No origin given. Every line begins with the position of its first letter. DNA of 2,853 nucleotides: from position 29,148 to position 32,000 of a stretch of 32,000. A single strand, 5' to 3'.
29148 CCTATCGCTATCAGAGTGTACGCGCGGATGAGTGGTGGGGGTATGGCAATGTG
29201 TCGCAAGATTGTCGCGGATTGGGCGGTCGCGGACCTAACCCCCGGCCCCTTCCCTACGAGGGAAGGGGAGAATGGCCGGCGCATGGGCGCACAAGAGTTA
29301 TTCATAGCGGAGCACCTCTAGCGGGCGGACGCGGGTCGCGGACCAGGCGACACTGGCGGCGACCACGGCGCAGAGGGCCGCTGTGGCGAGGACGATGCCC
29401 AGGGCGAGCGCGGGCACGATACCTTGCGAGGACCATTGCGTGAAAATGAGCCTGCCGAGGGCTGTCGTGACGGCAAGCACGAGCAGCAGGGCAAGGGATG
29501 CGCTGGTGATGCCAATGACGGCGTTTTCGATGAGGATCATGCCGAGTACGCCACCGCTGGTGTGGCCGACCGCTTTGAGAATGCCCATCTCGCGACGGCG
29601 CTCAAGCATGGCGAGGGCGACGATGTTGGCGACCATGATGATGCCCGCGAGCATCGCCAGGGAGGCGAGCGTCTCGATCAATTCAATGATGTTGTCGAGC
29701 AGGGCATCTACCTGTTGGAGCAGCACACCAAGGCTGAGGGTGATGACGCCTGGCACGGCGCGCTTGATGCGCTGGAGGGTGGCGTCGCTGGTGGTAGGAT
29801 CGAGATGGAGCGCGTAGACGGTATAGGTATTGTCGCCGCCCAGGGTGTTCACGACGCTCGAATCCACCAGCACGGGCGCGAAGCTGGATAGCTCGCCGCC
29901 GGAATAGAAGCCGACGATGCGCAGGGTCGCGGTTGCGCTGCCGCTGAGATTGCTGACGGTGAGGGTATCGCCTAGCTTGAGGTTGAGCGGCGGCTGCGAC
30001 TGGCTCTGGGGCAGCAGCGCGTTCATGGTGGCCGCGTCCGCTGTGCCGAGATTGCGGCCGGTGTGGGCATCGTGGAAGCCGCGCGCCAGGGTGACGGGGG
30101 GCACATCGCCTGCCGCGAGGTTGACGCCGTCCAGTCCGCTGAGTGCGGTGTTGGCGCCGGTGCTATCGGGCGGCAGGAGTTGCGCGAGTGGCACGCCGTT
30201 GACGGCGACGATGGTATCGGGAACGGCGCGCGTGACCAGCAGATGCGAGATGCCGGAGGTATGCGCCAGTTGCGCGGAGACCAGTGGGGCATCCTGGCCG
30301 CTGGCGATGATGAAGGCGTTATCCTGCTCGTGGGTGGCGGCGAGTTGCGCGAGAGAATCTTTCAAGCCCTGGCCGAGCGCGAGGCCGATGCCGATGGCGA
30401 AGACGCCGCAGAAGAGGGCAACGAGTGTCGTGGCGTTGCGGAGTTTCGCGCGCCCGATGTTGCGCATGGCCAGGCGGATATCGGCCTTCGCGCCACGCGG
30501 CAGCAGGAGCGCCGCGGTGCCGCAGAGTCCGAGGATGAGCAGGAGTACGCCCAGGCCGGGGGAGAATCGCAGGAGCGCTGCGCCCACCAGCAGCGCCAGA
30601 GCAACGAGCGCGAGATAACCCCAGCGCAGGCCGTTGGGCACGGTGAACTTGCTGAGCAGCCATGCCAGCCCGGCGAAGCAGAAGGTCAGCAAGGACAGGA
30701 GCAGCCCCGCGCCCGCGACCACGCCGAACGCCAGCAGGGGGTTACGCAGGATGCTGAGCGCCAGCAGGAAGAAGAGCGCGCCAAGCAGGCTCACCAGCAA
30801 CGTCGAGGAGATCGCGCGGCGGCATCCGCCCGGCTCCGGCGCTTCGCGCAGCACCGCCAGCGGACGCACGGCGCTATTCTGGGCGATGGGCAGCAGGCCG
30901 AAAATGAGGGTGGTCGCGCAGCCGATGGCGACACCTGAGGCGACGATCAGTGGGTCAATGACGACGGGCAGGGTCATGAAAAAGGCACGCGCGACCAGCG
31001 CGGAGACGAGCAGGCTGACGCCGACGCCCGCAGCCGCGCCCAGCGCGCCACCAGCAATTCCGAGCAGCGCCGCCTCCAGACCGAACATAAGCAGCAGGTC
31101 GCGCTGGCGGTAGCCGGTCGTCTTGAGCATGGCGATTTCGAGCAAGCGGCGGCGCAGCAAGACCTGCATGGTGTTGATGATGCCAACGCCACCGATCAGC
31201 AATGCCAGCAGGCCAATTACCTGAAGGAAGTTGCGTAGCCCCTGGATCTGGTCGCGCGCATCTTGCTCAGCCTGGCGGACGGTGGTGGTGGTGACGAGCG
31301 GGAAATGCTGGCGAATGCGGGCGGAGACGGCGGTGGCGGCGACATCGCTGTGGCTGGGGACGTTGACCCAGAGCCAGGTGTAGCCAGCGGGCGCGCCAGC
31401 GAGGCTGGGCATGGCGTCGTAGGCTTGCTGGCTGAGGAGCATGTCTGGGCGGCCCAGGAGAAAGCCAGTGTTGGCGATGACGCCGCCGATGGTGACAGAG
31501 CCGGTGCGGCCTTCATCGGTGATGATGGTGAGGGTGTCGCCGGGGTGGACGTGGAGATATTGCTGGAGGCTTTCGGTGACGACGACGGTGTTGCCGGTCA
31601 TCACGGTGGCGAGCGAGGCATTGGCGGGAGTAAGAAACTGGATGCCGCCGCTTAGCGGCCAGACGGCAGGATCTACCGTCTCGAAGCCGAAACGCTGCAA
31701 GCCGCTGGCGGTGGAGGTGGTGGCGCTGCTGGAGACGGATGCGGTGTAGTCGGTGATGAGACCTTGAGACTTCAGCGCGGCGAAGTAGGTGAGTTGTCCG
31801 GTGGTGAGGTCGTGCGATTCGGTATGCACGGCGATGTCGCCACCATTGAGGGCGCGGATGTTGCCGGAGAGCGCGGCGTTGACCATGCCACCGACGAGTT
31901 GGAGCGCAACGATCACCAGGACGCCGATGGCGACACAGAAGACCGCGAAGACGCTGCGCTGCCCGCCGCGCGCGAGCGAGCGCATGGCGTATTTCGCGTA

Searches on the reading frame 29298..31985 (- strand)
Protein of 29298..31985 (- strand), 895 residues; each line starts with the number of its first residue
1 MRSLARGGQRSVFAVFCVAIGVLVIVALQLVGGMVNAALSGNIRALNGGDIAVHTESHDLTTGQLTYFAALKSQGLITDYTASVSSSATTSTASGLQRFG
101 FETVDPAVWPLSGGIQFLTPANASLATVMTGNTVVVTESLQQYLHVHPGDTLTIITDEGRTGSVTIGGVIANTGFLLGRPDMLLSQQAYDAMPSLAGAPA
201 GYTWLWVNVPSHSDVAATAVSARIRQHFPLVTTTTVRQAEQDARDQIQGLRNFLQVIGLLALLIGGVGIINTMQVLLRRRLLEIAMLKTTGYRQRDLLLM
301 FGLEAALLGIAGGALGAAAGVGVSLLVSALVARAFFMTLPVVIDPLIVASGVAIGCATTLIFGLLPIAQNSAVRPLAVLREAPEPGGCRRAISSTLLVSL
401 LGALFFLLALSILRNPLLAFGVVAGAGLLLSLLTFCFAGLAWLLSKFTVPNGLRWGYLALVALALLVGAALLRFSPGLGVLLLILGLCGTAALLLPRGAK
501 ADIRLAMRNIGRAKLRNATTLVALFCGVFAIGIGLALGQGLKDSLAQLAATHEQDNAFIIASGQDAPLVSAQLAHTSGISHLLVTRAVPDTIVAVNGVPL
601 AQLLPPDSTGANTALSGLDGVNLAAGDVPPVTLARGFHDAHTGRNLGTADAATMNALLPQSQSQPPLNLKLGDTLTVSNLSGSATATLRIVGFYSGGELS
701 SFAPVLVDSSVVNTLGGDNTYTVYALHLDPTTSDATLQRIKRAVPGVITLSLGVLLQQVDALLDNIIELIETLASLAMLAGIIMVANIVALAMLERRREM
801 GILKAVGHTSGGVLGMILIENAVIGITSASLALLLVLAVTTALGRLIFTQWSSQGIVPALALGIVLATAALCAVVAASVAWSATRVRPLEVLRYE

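Call 12: search_protein_families(library=pfam, proteins=[window:29298-31985:-])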
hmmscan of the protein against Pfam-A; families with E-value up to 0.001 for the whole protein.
window:29298-31985:- (895 aa): 2 families
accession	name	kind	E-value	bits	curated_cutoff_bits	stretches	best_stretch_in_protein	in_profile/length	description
PF02687.27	FtsX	-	2.3e-23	82.9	25.5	2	256-368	2-113/120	FtsX-like permease C-terminal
PF12704.14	MacB_PCD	-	3.6e-10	40.9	27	2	11-219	1-201/207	MacB-like periplasmic core domain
